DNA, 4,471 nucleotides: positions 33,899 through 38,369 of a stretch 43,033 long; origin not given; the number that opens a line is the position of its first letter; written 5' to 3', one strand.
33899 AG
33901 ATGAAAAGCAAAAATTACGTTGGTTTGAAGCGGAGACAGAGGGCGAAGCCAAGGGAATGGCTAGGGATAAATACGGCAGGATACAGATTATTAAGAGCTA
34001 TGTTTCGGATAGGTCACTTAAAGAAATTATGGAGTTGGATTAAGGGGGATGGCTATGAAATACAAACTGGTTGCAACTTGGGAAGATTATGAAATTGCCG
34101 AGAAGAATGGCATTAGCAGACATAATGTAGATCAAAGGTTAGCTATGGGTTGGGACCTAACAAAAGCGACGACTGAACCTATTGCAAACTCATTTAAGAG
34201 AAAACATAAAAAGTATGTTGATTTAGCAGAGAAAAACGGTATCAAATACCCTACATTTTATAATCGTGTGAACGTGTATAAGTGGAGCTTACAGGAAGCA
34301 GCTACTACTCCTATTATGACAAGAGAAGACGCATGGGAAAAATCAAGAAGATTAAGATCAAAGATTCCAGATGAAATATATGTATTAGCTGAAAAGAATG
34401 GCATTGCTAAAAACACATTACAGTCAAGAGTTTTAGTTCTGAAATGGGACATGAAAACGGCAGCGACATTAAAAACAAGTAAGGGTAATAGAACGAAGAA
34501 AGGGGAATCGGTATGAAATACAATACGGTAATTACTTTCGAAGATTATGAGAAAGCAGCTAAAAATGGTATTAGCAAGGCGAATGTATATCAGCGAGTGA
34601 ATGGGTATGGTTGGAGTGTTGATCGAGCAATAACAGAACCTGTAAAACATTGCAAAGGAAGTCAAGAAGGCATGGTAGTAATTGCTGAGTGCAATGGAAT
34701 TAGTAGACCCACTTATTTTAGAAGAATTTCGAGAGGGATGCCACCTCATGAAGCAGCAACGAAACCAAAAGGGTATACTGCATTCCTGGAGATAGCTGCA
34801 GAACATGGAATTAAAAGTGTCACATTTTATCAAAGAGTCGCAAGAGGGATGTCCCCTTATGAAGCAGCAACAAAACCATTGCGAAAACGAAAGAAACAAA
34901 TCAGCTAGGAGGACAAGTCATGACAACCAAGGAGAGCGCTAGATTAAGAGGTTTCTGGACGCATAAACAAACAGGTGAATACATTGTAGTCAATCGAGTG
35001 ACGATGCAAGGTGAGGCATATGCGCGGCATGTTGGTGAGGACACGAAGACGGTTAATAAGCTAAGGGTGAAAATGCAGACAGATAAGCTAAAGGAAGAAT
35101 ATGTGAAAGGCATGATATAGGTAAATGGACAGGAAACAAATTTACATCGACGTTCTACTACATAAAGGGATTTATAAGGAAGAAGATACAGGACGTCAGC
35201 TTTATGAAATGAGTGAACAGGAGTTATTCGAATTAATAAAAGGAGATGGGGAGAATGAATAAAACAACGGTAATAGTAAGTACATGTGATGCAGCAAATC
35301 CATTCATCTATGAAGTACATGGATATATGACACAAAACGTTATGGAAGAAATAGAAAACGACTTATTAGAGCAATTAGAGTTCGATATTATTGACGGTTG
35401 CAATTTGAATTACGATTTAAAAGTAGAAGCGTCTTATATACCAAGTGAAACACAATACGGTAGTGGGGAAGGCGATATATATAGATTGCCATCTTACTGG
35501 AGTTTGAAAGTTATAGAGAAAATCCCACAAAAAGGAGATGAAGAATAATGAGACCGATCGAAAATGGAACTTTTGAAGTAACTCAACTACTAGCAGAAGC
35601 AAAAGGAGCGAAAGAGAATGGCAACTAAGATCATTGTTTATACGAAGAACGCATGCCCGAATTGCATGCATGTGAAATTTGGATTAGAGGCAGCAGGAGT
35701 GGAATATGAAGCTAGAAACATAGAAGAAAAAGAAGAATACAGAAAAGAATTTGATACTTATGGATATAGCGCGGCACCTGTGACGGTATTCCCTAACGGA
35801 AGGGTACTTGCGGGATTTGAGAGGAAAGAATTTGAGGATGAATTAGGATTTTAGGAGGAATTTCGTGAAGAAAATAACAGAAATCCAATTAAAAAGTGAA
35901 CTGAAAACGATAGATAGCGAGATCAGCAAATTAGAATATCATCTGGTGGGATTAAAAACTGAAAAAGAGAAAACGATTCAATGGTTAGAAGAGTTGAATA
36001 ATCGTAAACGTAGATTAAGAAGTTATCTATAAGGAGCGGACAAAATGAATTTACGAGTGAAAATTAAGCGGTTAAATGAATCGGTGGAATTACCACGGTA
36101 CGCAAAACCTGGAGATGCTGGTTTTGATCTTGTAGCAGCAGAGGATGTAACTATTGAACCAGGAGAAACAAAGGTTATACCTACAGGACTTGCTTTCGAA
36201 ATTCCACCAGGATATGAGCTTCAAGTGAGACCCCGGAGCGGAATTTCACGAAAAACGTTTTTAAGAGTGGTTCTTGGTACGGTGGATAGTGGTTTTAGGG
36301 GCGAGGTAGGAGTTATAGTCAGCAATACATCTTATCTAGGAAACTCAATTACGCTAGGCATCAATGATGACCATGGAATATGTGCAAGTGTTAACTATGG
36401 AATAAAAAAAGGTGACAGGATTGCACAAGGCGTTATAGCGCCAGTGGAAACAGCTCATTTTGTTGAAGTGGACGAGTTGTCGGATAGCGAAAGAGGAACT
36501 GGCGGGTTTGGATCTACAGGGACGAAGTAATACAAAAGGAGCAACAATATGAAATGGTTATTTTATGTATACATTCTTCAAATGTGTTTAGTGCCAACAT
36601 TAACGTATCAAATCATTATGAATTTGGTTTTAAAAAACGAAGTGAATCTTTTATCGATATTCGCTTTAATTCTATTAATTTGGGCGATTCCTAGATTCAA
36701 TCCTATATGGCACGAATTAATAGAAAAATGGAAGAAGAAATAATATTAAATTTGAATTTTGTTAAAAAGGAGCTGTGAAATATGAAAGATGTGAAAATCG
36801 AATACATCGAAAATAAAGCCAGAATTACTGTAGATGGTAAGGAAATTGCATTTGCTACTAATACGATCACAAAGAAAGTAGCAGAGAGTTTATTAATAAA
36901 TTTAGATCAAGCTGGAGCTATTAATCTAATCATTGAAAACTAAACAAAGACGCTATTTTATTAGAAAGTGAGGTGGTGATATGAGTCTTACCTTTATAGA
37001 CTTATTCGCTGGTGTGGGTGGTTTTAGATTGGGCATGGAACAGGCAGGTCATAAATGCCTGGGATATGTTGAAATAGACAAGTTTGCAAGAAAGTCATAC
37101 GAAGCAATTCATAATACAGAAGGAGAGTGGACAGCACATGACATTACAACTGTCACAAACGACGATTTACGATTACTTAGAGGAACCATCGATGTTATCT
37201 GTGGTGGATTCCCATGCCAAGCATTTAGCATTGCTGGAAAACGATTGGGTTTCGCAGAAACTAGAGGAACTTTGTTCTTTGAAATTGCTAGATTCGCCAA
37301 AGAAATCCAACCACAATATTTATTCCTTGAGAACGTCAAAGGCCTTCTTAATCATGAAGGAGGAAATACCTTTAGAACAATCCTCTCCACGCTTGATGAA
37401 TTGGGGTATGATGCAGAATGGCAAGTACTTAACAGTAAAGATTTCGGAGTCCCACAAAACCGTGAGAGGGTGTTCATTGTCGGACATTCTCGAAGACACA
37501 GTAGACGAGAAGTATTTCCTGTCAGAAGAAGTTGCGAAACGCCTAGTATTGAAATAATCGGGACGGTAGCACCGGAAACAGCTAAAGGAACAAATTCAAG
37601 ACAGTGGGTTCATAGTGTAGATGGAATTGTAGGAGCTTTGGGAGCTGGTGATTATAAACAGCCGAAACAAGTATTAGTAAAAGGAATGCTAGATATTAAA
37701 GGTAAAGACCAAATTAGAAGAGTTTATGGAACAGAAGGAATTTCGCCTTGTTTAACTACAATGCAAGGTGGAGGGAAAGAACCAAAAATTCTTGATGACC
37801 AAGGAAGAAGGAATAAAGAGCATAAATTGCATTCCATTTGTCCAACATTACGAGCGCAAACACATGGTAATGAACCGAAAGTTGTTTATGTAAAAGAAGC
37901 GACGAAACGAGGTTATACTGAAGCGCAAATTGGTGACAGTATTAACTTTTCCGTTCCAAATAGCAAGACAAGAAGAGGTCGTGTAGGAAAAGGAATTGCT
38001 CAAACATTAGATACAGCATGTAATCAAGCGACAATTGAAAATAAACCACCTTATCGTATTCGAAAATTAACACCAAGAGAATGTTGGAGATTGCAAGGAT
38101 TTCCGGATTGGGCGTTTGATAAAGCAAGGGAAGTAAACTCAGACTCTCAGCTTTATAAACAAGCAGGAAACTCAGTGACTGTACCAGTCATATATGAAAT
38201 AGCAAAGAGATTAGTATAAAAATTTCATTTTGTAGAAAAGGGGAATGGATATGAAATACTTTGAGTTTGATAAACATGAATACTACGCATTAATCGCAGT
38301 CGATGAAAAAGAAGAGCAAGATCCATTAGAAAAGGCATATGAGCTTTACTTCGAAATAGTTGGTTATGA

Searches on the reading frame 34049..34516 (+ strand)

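Call 40: search_protein_families(library=pfam, proteins=[window:34049-34516:+], max_evalue=0.001)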
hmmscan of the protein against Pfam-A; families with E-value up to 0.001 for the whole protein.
window:34049-34516:+ (155 aa): 1 family
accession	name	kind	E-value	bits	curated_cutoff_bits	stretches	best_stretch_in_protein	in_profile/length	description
PF04967.18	HTH_10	-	1.3e-06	28.5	23.1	0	55-74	25-44/53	HTH DNA binding domain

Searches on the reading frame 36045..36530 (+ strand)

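Call 40: search_protein_families(library=pfam, proteins=[window:36045-36530:+], max_evalue=0.001)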
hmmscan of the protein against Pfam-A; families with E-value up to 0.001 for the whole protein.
window:36045-36530:+ (161 aa): 2 families
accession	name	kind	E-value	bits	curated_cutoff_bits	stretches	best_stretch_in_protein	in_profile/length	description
PF00692.24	dUTPase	-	8.6e-29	100.4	22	2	14-96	3-84/129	dUTPase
PF22769.1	DCD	-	3.2e-05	24.5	27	1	32-96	68-133/153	dCTP deaminase-like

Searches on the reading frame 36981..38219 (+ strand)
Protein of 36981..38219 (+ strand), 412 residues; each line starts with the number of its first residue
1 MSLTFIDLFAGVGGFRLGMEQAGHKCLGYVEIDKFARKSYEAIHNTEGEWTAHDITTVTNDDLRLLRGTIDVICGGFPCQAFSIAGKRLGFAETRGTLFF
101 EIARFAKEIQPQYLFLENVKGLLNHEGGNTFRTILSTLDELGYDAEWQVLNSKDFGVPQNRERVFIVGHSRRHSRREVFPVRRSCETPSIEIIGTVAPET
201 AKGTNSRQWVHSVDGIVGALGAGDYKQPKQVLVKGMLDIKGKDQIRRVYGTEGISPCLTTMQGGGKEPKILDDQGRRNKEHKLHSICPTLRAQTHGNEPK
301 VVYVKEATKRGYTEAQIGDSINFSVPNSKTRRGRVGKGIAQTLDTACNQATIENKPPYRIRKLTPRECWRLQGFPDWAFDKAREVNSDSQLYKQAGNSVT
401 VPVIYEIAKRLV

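Call 40: search_protein_families(library=pfam, proteins=[window:36981-38219:+], max_evalue=0.001)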
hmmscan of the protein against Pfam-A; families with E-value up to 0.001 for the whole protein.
window:36981-38219:+ (412 aa): 1 family
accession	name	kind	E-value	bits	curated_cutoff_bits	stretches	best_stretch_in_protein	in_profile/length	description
PF00145.23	DNA_methylase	-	4.4e-88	296.2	22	1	4-411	2-322/324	C-5 cytosine-specific DNA methylase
